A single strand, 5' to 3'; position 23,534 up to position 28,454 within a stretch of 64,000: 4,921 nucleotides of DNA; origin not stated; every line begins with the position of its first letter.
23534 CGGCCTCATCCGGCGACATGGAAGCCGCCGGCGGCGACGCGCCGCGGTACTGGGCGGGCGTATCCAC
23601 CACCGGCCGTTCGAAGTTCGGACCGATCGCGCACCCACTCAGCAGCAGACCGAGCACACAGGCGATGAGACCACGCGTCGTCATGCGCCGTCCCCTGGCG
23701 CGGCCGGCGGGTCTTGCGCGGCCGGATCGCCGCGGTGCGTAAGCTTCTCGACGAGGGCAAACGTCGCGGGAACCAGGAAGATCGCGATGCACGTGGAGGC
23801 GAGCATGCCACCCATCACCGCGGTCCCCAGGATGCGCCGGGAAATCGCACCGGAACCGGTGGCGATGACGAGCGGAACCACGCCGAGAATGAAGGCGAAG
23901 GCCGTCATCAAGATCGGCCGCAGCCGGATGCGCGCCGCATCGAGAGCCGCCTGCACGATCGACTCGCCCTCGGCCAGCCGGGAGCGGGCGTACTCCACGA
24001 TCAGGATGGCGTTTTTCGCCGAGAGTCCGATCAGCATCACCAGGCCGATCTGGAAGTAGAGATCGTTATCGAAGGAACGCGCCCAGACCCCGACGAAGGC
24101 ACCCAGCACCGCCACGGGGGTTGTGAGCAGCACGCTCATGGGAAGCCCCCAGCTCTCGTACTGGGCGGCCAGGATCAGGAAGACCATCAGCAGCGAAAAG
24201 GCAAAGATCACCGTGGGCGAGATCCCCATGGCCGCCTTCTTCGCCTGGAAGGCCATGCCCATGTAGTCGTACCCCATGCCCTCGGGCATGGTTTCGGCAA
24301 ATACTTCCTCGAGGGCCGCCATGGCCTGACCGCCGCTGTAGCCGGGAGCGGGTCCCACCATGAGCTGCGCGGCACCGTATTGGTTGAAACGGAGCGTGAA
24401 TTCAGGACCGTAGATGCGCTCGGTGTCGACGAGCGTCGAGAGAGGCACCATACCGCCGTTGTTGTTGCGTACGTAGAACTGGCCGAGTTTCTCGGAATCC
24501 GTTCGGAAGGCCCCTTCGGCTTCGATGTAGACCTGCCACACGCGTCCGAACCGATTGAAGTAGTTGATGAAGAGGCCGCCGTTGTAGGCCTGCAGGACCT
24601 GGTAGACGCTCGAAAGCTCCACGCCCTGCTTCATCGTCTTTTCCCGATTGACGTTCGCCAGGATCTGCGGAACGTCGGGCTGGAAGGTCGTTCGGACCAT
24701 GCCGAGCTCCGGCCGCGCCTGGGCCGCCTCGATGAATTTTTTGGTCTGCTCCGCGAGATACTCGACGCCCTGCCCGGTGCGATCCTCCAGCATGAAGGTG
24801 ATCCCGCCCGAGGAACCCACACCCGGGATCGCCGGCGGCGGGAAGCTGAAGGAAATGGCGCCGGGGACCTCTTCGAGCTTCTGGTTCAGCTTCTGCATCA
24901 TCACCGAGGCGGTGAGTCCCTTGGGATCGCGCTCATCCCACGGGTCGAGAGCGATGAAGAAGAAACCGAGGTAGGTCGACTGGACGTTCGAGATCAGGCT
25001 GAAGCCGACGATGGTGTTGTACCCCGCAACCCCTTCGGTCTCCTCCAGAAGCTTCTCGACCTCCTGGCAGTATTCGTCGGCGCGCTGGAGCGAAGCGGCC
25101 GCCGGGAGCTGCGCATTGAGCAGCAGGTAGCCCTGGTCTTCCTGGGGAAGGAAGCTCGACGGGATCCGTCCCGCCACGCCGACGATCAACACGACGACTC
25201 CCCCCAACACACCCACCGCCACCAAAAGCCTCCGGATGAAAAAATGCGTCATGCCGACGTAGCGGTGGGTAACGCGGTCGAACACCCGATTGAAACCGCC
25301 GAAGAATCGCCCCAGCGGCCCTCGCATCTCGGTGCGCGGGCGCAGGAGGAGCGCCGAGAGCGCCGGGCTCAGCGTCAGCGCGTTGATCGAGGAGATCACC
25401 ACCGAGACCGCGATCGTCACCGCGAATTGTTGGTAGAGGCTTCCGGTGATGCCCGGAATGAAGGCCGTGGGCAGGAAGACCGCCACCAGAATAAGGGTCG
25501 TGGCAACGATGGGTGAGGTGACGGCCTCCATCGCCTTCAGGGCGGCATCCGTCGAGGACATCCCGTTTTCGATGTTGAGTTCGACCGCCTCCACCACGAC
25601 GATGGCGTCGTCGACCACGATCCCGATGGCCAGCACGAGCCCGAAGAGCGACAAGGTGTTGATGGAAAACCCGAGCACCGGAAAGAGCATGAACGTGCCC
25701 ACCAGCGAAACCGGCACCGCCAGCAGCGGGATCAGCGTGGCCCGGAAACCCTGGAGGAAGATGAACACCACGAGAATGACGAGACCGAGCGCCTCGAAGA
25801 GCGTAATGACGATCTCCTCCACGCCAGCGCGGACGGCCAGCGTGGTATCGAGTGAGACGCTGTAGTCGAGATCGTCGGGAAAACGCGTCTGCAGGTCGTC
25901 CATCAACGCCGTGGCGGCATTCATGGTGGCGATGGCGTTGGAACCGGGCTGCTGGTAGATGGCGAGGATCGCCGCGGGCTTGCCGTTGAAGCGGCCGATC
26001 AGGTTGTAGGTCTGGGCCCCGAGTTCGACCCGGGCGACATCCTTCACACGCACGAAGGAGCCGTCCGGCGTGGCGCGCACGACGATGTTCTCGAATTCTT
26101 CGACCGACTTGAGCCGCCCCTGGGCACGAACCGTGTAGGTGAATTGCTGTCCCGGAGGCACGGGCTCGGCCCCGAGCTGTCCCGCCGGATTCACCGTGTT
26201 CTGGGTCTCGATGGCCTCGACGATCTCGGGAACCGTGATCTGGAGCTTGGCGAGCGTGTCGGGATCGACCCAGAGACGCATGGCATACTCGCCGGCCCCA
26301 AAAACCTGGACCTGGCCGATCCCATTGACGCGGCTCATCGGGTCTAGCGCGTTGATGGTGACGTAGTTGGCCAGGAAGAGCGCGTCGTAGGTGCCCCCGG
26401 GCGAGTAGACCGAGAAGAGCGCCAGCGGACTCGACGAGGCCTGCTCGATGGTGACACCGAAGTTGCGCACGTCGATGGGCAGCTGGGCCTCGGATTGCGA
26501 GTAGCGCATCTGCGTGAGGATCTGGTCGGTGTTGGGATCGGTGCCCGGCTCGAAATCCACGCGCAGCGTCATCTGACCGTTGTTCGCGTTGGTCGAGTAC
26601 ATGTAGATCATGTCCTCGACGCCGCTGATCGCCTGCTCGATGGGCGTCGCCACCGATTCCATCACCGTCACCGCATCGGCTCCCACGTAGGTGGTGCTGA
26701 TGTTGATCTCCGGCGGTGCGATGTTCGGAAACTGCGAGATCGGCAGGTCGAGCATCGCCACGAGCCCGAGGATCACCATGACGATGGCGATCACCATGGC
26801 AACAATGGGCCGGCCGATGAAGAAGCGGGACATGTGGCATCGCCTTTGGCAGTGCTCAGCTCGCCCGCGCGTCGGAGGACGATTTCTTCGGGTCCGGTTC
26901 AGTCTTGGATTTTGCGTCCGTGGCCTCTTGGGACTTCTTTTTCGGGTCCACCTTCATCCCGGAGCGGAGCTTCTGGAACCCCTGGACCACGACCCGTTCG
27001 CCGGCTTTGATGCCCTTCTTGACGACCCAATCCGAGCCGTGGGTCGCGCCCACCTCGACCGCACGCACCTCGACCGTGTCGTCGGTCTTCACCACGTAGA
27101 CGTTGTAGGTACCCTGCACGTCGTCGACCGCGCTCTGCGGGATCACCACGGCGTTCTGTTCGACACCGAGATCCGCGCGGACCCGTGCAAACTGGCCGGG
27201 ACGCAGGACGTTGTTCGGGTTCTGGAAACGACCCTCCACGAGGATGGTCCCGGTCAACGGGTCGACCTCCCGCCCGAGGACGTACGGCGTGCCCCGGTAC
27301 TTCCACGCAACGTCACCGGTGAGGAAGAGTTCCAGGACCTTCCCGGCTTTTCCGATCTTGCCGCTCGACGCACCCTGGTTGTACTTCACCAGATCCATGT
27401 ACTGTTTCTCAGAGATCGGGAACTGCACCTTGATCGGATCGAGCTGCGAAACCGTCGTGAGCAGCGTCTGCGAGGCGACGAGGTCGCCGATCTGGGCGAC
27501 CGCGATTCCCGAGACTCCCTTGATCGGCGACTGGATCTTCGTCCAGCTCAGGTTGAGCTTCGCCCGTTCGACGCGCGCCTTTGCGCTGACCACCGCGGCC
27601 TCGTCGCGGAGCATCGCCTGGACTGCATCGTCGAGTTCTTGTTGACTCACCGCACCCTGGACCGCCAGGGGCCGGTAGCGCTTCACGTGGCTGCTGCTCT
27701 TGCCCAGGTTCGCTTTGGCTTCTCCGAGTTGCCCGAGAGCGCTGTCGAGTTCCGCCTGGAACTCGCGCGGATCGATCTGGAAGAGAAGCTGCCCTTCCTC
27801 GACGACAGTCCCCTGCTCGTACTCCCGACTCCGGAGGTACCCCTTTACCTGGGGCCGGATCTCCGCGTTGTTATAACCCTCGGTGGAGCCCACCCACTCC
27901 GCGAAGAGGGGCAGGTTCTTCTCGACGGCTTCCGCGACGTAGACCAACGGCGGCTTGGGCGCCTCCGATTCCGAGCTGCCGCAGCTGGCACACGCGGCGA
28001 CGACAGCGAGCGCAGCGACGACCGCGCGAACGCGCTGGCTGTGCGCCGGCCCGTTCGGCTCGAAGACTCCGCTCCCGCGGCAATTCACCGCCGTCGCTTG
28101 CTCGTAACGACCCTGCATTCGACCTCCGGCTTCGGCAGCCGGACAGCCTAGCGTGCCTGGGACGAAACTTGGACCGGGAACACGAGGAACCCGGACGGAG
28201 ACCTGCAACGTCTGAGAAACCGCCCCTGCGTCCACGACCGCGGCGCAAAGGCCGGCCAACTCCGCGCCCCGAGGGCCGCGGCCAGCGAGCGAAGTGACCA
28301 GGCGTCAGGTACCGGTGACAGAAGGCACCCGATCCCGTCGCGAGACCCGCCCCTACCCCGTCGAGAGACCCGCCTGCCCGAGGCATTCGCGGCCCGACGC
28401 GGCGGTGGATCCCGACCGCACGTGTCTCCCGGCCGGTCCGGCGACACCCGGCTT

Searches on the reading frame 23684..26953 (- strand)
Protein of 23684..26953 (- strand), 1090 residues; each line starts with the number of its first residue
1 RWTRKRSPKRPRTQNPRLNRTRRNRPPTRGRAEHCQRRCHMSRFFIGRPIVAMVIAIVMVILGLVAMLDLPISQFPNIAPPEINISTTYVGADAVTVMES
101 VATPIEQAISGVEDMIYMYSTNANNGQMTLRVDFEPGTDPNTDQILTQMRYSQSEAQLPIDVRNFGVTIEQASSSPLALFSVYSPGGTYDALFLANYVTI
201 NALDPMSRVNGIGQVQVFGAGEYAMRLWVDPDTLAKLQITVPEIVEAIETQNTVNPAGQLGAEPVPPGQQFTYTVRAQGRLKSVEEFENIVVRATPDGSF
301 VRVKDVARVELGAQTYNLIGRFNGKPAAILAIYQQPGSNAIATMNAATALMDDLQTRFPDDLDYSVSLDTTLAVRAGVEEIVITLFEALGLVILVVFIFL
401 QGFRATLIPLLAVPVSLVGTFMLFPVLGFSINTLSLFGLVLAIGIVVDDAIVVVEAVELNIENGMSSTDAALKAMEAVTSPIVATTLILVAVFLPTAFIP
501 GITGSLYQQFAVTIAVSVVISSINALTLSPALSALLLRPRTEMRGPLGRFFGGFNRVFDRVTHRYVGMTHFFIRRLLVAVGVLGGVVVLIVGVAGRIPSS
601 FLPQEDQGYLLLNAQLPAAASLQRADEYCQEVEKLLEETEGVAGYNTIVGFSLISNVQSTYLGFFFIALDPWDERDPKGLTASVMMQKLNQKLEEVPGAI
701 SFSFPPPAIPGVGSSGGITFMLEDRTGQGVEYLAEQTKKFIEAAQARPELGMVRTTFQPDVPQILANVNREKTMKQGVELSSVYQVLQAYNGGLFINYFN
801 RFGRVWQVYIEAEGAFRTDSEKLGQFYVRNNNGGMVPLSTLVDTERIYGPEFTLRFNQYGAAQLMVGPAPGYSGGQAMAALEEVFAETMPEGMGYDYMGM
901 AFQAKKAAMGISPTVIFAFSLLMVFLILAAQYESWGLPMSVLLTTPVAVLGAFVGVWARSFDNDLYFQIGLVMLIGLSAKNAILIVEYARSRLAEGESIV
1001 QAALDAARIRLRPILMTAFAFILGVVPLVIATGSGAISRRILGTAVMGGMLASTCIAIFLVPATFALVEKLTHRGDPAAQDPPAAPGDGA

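Call 94: search_protein_families(library=pfam, proteins=[window:23684-26953:-], max_evalue=0.001)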
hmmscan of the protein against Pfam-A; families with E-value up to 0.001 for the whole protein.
window:23684-26953:- (1090 aa): 2 families
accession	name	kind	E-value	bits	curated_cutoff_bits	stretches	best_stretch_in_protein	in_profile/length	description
PF00873.25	ACR_tran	-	0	1032.2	28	1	41-1068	1-1020/1021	AcrB/AcrD/AcrF family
PF03176.21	MMPL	-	8.6e-12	45.1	20.5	2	327-538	87-304/333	MMPL family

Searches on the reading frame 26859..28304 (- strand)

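Call 94: search_protein_families(library=pfam, proteins=[window:26859-28304:-], max_evalue=0.001)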
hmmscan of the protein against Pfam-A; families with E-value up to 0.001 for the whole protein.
window:26859-28304:- (482 aa): 3 families
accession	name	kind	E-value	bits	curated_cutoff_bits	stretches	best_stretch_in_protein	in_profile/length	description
PF16576.10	HlyD_D23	-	3.1e-07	30.3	30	1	146-373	19-214/214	Barrel-sandwich domain of CusB or HlyD membrane-fusion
PF00529.27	CusB_dom_1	-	2.9e-06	27.9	26.5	1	273-440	12-89/89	Cation efflux system protein CusB domain 1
PF13437.12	HlyD_3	-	2e-05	25.7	22.2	0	149-187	2-41/106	HlyD family secretion protein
